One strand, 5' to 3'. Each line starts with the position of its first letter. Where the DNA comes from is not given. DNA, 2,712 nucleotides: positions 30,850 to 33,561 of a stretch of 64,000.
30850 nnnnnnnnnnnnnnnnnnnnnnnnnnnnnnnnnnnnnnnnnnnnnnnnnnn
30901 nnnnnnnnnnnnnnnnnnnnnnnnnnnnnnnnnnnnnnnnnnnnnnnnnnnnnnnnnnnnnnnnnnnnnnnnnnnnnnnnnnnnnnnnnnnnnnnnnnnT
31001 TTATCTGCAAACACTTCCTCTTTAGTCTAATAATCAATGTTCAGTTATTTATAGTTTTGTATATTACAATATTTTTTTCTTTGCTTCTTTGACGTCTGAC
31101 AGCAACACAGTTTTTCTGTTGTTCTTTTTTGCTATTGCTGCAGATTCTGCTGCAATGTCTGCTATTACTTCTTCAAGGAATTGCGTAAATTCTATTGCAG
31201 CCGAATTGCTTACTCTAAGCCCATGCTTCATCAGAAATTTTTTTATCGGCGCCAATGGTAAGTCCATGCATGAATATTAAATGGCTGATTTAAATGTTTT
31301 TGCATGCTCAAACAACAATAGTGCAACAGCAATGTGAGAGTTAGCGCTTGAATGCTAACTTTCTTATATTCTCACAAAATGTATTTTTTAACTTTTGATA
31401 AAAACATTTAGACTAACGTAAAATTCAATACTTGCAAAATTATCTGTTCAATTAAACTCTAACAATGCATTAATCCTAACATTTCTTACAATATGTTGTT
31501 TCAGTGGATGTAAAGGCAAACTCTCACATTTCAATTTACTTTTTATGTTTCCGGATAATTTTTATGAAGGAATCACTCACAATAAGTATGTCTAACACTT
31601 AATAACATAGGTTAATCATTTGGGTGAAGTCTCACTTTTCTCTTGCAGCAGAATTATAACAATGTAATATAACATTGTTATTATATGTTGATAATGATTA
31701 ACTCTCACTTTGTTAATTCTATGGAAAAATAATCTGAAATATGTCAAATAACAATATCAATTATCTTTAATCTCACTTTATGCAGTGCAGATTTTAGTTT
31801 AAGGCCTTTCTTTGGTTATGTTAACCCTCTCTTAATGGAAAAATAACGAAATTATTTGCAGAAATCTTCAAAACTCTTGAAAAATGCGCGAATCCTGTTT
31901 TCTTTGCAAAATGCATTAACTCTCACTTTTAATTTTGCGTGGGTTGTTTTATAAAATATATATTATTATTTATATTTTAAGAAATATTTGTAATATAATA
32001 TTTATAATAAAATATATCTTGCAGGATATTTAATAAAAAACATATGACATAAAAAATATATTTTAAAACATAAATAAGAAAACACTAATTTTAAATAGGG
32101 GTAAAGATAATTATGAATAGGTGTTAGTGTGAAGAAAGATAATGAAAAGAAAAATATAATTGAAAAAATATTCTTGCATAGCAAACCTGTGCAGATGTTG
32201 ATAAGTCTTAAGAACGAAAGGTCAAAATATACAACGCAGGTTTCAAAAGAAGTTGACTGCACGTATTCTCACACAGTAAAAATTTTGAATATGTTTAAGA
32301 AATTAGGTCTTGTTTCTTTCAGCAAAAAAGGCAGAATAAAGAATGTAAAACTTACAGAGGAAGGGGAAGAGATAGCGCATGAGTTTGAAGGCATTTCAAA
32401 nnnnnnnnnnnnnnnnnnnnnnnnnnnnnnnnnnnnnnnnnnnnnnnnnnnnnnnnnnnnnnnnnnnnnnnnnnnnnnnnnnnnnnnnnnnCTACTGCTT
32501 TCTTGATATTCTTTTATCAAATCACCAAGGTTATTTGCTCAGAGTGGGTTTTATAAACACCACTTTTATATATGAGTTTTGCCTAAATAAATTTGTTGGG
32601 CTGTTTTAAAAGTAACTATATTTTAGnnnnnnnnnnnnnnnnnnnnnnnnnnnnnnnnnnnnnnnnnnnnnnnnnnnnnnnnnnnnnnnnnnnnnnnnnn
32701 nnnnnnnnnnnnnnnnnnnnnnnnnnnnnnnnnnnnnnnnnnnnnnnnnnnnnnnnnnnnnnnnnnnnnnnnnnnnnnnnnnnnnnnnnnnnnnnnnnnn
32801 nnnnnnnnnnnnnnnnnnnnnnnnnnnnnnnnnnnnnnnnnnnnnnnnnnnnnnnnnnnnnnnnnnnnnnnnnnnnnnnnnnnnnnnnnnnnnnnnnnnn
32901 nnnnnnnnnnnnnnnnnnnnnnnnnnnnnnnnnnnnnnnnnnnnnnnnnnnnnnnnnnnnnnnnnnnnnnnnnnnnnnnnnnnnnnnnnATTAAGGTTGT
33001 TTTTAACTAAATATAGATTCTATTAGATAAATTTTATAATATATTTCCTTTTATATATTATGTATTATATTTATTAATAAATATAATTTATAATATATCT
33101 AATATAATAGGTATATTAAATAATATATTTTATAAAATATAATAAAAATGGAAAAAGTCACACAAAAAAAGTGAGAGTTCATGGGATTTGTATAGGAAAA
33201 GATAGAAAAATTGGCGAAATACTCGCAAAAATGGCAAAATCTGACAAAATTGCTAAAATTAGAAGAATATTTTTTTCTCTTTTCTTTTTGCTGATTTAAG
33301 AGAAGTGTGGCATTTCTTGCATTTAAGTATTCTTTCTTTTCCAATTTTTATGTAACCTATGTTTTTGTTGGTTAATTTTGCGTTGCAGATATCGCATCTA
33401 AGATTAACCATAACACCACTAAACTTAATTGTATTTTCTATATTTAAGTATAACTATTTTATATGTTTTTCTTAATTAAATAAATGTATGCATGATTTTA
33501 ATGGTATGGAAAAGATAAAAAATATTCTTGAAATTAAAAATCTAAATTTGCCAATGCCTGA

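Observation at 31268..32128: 860-bp gene-free region with about seven copies of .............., two hairpins and mini-ORB-like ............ motifs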

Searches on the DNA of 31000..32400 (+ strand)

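Call 7: search_rna_families(source=window, start=31000, end=32400, threshold=evalue, max_evalue=10)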
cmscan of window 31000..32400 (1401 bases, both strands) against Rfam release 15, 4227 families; matches with E-value up to 10: 4.
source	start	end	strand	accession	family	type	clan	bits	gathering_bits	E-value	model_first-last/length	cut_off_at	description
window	31683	31744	+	RF00136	SNORD81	Gene; snRNA; snoRNA; CD-box;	CL00050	18.6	50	3.5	1-77/77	no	Small nucleolar RNA SNORD81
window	31304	31433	+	RF01264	snR83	Gene; snRNA; snoRNA; HACA-box;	CL00023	18.1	75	0.2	1-308/308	no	Small nucleolar RNA snR83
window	31303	31383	-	RF01625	ceN28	Gene; snRNA; snoRNA; CD-box;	-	17.3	70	1.9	1-88/88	no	Caenorhabditis snoRNA ceN28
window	31155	31238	-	RF01424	snoR118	Gene; snRNA; snoRNA; CD-box;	CL00071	14.7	44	7.3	1-92/92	no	small nucleolar RNA snoR118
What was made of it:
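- On Known structured RNA (Rfam): The best hits in the region score 14.7-18.6 bits against thresholds of 44-75 (call 7).
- Tried and rejected: C/D-box sRNA reading of 31683-31744: boxes are degenerate and the score is 18.6 bits against a threshold of 50 (call 7); rejected.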

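Call 73: search_dna_similar(query=window:31268-32128:+, collection=phages, mode=distant, max_rows=5)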
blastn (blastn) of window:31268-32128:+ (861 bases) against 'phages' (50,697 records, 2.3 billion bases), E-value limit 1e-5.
No match.

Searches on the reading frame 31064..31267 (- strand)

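Call 11: search_protein_families(library=pfam, proteins=[window:31064-31267:-], max_evalue=0.01)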
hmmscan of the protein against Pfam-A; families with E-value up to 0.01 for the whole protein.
window:31064-31267:- (67 aa): 4 families
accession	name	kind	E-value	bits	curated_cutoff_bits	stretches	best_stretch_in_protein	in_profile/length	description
PF00808.29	CBFD_NFYB_HMF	-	2.2e-10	41.1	21.4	1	2-62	2-64/65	Histone-like transcription factor (CBF/NF-Y) and archaeal histone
PF00125.30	Histone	-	8.3e-05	23.3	26.4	1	13-63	66-119/122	Core histone H2A/H2B/H3/H4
PF09123.17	DUF1931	-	0.00045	20.9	21.8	1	13-59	7-53/138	Domain of unknown function (DUF1931)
PF20436.4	LonB_AAA-LID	-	0.00083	19.8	22.4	1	34-63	30-59/65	Archaeal LonB, AAA+ ATPase LID domain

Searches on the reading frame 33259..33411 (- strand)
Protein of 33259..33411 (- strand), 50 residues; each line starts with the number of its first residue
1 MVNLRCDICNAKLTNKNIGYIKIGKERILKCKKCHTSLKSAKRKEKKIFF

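Call 11: search_protein_families(library=pfam, proteins=[window:33259-33411:-], max_evalue=0.01)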
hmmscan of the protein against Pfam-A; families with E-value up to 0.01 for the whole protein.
window:33259-33411:- (50 aa): 2 families
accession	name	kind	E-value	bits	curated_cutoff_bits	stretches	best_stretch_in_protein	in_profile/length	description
PF24560.1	zf-C2H2_OTU1_C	-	0.0033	17.5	27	0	3-14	4-15/35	Ubiquitin thioesterase OTU1, C-terminal C2H2-type zinc finger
PF18716.7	VATC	-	0.0069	16.6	26.6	0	4-15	4-15/43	Vms1-associating treble clef domain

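Call 37: search_protein_families(library=ncbifam, proteins=[window:33259-33411:-], max_evalue=0.1)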
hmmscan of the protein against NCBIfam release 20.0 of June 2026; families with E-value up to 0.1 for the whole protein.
window:33259-33411:- (50 aa): 3 families
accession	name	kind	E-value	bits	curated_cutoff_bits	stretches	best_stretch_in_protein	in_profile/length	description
TIGR04104.1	cxxc_20_cxxc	subfamily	0.0017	18.7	45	1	5-49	2-46/93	TIGR04104 family putative zinc finger protein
NF045645.1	DVU_1557_fam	equivalog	0.054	13.7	60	0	3-36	2-38/60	DVU_1557 family redox protein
NF041912.1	HVO_0758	equivalog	0.096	12.6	70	0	29-45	21-37/55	HVO_0758 family zinc finger protein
